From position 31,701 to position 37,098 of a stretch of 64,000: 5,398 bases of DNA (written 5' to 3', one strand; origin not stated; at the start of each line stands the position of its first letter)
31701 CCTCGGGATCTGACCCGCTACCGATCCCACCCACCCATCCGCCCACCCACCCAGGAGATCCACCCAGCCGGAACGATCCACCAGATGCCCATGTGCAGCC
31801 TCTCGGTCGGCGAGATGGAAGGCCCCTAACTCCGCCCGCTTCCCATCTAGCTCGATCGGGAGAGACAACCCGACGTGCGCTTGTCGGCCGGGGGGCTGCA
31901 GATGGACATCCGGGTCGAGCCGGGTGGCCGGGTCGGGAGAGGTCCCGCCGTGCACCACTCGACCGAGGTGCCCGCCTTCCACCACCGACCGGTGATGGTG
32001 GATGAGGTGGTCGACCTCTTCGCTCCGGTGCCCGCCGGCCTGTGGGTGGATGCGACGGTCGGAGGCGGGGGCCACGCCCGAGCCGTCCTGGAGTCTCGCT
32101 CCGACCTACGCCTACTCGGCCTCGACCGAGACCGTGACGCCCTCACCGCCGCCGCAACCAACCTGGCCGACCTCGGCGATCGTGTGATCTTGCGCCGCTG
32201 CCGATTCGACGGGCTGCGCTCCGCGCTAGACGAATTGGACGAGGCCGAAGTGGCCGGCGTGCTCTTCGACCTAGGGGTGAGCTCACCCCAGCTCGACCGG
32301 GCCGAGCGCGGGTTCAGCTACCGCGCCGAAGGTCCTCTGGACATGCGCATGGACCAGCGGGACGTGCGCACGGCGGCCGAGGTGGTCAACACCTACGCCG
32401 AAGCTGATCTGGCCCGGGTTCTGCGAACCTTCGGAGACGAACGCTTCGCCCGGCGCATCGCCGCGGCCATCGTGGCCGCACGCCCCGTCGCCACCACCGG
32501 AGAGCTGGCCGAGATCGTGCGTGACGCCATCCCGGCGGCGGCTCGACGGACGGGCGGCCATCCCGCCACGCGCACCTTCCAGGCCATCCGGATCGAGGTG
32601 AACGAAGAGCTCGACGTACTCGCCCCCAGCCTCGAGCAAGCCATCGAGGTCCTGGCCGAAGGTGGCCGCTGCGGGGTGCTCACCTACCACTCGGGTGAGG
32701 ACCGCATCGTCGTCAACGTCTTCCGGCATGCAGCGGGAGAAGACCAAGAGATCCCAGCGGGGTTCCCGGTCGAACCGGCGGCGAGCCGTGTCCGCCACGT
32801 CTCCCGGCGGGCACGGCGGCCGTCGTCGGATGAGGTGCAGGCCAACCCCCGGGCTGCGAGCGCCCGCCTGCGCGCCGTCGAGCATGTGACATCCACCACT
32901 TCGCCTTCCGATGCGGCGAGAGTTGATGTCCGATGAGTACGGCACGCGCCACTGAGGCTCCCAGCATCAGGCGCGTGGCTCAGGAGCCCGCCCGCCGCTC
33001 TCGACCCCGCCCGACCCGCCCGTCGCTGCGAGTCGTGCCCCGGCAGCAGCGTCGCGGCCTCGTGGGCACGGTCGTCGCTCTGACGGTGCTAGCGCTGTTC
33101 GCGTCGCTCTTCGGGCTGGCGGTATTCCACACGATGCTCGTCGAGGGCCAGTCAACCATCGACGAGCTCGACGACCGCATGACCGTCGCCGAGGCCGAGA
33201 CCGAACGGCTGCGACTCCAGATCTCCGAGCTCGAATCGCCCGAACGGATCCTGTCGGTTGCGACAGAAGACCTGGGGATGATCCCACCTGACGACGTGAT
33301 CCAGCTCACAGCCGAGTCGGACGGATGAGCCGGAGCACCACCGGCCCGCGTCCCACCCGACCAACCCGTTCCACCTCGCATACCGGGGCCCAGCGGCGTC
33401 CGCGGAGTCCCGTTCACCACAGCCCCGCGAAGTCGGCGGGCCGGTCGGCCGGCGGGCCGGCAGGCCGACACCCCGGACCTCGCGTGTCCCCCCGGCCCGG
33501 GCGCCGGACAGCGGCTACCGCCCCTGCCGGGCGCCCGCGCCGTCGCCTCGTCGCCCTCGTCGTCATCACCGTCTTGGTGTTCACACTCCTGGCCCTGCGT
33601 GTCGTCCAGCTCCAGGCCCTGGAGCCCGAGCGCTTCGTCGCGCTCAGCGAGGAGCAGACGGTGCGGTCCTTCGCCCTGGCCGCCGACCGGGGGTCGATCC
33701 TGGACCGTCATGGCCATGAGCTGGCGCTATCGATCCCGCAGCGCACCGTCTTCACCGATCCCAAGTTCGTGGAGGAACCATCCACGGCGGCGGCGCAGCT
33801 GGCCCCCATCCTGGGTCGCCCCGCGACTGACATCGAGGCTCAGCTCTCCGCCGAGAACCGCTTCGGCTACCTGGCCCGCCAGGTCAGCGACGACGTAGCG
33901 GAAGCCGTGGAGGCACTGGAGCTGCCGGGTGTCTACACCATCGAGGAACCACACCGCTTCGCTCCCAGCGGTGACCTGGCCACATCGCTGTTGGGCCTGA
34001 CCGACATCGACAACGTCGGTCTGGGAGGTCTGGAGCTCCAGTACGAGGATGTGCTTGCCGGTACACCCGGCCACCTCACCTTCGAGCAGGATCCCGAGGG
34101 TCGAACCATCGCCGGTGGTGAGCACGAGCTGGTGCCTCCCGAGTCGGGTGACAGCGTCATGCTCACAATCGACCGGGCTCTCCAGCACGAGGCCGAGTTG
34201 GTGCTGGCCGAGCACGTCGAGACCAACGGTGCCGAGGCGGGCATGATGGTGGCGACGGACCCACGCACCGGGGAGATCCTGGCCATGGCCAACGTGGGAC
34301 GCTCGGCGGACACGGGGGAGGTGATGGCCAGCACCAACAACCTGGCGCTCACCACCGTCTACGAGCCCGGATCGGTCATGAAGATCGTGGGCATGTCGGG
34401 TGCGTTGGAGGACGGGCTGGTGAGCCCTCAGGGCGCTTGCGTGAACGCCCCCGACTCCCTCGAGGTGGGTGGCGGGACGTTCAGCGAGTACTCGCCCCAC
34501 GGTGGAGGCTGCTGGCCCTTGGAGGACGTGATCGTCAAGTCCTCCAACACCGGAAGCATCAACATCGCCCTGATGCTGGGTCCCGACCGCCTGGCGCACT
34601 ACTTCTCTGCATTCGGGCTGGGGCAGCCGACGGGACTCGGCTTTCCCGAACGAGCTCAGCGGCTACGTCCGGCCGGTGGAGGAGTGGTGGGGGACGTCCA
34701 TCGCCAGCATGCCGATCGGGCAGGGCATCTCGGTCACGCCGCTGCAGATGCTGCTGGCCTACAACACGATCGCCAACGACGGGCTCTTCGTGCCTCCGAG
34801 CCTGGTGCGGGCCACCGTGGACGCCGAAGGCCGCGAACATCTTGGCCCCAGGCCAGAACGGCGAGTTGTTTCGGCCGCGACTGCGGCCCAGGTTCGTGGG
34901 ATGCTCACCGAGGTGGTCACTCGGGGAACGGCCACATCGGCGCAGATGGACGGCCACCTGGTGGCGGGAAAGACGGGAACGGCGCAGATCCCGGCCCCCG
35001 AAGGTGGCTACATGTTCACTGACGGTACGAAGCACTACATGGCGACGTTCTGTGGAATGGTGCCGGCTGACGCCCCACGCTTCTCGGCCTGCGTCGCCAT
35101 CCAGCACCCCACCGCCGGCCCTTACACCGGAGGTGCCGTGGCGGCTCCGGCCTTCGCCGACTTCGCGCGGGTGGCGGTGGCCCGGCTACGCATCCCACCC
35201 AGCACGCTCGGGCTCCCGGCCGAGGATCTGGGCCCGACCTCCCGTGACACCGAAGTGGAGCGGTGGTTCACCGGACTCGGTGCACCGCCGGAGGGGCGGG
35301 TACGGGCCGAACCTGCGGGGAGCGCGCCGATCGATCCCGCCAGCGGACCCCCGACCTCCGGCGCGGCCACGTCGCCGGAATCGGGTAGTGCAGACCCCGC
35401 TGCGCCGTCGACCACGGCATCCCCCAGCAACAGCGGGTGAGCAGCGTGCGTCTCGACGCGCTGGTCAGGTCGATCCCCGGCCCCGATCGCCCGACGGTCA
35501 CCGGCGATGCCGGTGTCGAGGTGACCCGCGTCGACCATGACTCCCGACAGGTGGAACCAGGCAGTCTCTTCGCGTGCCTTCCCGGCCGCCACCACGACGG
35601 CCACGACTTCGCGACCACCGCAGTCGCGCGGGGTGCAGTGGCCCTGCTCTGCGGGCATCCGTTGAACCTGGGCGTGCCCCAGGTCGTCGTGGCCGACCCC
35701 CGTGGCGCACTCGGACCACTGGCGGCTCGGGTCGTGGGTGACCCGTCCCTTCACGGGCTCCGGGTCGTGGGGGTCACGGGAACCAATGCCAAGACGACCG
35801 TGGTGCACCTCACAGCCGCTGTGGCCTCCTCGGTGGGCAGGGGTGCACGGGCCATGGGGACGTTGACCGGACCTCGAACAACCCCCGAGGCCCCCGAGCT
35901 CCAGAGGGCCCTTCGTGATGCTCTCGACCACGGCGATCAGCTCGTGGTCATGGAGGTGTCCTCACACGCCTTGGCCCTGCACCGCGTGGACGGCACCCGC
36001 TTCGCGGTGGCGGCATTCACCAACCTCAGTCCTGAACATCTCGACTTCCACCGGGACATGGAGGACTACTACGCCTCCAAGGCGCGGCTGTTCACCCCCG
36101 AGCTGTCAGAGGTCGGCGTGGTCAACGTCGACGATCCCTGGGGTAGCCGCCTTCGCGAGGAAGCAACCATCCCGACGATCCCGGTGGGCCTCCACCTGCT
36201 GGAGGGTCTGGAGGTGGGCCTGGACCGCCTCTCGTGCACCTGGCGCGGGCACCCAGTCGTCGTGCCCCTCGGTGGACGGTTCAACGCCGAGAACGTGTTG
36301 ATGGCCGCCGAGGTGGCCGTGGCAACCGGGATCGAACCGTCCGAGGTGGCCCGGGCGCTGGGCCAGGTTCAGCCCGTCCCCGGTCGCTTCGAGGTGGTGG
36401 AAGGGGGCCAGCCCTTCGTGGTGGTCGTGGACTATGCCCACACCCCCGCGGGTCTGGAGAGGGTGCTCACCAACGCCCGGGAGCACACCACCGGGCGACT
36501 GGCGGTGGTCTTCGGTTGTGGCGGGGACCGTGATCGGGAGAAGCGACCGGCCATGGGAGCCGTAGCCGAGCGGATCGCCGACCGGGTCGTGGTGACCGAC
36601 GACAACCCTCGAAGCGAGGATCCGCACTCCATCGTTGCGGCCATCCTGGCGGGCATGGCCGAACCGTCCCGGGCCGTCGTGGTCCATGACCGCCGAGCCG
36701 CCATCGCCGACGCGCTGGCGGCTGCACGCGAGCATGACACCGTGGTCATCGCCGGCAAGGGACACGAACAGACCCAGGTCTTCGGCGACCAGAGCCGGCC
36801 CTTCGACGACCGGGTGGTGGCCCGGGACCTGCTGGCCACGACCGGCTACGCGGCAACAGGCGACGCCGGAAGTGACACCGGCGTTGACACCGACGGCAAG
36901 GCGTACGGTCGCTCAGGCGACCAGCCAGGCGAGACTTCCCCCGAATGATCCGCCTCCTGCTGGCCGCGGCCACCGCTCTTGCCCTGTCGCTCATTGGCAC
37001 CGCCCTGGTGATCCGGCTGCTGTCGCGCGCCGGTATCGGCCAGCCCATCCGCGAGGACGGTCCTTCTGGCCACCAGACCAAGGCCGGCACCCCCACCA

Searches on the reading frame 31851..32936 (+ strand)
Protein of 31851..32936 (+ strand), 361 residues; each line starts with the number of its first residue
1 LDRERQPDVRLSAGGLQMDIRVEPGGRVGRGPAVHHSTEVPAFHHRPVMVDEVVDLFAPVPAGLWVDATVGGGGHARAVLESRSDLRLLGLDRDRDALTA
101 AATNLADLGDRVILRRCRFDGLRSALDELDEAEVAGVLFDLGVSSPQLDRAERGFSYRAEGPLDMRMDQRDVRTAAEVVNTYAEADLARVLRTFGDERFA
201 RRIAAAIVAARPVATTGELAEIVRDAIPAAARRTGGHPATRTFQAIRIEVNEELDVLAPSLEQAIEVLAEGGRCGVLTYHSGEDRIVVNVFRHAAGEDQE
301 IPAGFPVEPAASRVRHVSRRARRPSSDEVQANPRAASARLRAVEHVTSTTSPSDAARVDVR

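Call 40: search_protein_families(library=pfam, max_evalue=0.01, proteins=[window:31851-32936:+])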
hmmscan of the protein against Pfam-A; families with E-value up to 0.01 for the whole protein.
window:31851-32936:+ (361 aa): 1 family
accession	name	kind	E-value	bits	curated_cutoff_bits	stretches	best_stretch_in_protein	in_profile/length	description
PF01795.25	Methyltransf_5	-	7.5e-107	357.8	27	1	43-345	2-308/309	MraW methylase family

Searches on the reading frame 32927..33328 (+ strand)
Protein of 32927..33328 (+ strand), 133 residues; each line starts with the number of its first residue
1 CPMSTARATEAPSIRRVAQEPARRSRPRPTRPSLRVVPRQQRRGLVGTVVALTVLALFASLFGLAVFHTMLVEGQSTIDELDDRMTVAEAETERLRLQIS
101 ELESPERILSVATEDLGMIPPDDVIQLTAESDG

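Call 40: search_protein_families(library=pfam, max_evalue=0.01, proteins=[window:32927-33328:+])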
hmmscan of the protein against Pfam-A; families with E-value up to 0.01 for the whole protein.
window:32927-33328:+ (133 aa): 1 family
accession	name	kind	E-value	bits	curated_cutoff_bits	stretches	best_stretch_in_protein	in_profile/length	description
PF04977.20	DivIC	-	7.6e-06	26.1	28.9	1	72-125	20-74/80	Septum formation initiator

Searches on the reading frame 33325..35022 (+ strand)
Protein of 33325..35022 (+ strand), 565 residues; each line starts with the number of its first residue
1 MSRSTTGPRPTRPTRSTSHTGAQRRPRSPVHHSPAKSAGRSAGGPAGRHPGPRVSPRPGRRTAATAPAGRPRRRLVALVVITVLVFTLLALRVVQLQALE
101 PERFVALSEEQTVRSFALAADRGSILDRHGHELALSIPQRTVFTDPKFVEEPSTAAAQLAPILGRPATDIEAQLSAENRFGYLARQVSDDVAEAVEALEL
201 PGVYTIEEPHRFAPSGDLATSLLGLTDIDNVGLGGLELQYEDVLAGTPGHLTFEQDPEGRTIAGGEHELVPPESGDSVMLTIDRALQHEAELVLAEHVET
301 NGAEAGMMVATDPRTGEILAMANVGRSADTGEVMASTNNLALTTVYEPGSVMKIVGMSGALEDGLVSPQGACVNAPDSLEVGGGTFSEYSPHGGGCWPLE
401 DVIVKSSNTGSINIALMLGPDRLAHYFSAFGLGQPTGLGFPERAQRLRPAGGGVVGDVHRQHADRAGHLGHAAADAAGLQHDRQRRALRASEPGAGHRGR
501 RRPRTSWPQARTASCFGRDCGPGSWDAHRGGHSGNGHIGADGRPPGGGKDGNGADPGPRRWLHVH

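Call 6: search_protein_families(library=pfam, proteins=[window:33325-35022:+])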
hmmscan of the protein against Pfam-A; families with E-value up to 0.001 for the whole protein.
window:33325-35022:+ (565 aa): 2 families
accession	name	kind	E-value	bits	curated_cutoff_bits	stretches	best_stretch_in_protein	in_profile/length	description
PF00905.27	Transpeptidase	-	1.3e-25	90.6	22.1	1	306-444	1-140/299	Penicillin binding protein transpeptidase domain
PF03717.20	PBP_dimer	-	3.7e-17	63.8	24.4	1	119-263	3-177/180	Penicillin-binding Protein dimerisation domain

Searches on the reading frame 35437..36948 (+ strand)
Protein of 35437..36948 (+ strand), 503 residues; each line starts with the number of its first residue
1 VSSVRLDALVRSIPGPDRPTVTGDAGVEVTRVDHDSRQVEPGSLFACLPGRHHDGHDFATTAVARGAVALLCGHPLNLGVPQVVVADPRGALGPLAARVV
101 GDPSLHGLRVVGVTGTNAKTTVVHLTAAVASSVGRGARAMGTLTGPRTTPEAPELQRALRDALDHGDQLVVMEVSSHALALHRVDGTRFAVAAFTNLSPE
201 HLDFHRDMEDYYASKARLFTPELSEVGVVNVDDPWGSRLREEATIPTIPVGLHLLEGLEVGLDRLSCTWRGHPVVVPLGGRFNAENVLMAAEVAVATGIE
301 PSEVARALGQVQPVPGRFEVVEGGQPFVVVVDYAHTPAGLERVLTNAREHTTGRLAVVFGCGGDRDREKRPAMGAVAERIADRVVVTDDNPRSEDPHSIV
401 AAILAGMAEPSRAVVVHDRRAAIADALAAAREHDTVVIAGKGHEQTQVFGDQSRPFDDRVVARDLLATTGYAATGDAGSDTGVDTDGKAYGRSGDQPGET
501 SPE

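Call 6: search_protein_families(library=pfam, proteins=[window:35437-36948:+])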
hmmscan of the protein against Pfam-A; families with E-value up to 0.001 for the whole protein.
window:35437-36948:+ (503 aa): 3 families
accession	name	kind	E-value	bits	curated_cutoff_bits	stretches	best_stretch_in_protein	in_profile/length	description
PF08245.18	Mur_ligase_M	-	6e-38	131.3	24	1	113-293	1-199/200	Mur ligase middle domain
PF02875.26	Mur_ligase_C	-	2.5e-35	122.5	28.4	1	316-442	1-127/127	Mur ligase, glutamate ligase domain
PF01225.30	Mur_ligase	-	8.4e-10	39.3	21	1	29-83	2-58/95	Mur ligase family, catalytic domain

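Call 28: find_encoding_contigs(protein=window:35446-36948:+, flank=10000, max_places=4)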
Protein window:35446-36948:+ (500 aa): no gene with exactly this product is on record in the collection.

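Call 44: search_protein_families(library=ncbifam, max_evalue=0.00001, proteins=[window:35446-36948:+])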
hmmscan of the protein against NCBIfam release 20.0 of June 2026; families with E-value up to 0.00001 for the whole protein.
window:35446-36948:+ (500 aa): 25 families
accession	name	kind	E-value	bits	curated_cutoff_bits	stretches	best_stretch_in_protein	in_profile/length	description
NF001124.0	PRK00139.1-2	equivalog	3e-146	488.1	476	1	22-465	24-494/500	UDP-N-acetylmuramoyl-L-alanyl-D-glutamate--2,6-diaminopimelate ligase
TIGR01085.1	murE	subfamily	6.2e-140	467.2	257.3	1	25-463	3-471/472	UDP-N-acetylmuramyl-tripeptide synthetase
NF008896.0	PRK11929.1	equivalog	3.3e-134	448.9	1023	1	26-464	29-499/965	bifunctional UDP-N-acetylmuramoyl-L-alanyl-D-glutamate--2,6-diaminopimelate ligase MurE/UDP-N-acetylmuramoyl-tripeptide--D-alanyl-D-alanine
NF001126.0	PRK00139.1-4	equivalog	9.8e-133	443.2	373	1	18-464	15-483/486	UDP-N-acetylmuramoyl-L-alanyl-D-glutamate--2,6-diaminopimelate ligase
NF001123.0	PRK00139.1-1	equivalog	6.5e-112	374.7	586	1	24-464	18-490/493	UDP-N-acetylmuramoyl-L-alanyl-D-glutamate--2,6-diaminopimelate ligase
NF010628.0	PRK14022.1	equivalog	7.5e-82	275.6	536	1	7-451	17-468/483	UDP-N-acetylmuramoyl-L-alanyl-D-glutamate--L-lysine ligase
NF001130.0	PRK00139.2-4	equivalog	6.5e-54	183.5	715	2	275-462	321-510/516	UDP-N-acetylmuramoyl-L-alanyl-D-glutamate--2,6-diaminopimelate ligase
NF001129.0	PRK00139.2-3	equivalog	5.5e-44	150.5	762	2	20-247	35-271/517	UDP-N-acetylmuramoyl-L-alanyl-D-glutamate--2,6-diaminopimelate ligase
NF001127.0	PRK00139.2-1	equivalog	3.8e-38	131.5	997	2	277-462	323-510/520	UDP-N-acetylmuramoyl-L-alanyl-D-glutamate--2,6-diaminopimelate ligase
NF001131.0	PRK00139.2-5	equivalog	2.3e-33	115.8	1000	1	74-453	79-472/483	UDP-N-acetylmuramoyl-L-alanyl-D-glutamate--2,6-diaminopimelate ligase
TIGR01143.1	murF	subfamily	7.2e-32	110.9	288.6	1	31-330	1-304/418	UDP-N-acetylmuramoyl-tripeptide--D-alanyl-D-alanine ligase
NF008041.0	PRK10773.1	equivalog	2e-30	105.9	551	1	22-142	20-137/453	UDP-N-acetylmuramoyl-tripeptide--D-alanyl-D-alanine ligase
TIGR02068.2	cya_phycin_syn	equivalog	2.5e-25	88.7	850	1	278-439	682-850/862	cyanophycin synthetase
TIGR01087.1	murD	equivalog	2.9e-25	89.2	211.95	1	105-332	104-325/441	UDP-N-acetylmuramoyl-L-alanine--D-glutamate ligase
NF010623.0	PRK14016.1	subfamily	9e-23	80.3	877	1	278-438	684-851/871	cyanophycin synthetase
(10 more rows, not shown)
